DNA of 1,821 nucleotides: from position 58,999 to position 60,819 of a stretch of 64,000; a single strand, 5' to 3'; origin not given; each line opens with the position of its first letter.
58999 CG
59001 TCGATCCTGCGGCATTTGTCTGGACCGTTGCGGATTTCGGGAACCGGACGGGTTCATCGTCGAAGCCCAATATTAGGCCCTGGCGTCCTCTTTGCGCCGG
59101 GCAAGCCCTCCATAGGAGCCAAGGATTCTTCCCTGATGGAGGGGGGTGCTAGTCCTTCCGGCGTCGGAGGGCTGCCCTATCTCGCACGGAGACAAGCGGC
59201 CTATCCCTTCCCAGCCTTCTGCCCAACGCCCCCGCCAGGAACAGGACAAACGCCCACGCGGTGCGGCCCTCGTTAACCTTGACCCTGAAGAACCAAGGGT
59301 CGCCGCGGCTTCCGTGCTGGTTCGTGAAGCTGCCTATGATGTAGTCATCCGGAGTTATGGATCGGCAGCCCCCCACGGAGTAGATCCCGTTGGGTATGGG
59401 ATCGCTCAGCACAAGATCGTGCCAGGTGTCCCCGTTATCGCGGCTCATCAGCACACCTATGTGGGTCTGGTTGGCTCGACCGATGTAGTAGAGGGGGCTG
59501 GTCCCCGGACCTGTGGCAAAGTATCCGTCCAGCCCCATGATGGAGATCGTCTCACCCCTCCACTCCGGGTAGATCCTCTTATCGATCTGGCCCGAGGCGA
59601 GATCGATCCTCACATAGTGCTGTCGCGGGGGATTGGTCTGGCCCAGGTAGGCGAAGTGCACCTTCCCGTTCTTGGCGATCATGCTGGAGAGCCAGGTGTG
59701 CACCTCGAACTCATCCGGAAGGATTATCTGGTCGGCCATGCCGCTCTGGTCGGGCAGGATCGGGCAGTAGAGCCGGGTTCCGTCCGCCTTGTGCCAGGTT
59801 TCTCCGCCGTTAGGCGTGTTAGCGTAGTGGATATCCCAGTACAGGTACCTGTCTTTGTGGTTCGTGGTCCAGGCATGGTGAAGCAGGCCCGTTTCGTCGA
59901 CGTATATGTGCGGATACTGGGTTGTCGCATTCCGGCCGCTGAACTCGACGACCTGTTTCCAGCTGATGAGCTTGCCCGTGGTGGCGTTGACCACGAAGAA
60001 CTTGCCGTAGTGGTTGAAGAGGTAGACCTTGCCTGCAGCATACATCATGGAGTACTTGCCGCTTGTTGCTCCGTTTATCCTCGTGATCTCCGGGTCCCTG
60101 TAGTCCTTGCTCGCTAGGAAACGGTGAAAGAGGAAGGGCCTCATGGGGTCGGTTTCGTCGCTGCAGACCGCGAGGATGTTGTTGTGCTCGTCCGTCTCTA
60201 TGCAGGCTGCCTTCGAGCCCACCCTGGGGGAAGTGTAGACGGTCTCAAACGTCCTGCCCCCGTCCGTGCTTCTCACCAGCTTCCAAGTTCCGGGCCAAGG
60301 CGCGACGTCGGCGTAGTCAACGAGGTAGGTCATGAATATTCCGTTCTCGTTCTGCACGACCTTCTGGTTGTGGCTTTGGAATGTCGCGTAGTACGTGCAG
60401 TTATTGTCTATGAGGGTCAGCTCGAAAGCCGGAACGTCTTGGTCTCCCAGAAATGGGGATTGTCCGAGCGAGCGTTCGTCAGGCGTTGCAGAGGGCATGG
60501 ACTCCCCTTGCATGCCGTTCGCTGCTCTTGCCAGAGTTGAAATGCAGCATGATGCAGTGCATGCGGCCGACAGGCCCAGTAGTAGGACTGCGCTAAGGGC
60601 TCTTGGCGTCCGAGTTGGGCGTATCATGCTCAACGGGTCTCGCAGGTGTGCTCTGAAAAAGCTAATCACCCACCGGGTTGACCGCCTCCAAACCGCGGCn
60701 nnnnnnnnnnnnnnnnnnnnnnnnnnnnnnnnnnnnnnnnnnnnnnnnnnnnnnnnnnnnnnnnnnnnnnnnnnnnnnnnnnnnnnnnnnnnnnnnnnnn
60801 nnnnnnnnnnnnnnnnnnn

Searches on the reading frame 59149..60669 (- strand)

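Call 87: search_protein_families(library=pfam, proteins=[window:59149-60669:-], max_evalue=0.0001)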
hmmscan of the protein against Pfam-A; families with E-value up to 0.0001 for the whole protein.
window:59149-60669:- (506 aa): 2 families
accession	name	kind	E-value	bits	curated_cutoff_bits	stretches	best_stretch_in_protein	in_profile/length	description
PF15892.11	BNR_4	-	5.5e-09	36.2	27.3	1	229-354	128-256/272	BNR repeat-containing family member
PF02012.26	BNR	-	3.7e-05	23.5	27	0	409-417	3-11/12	BNR/Asp-box repeat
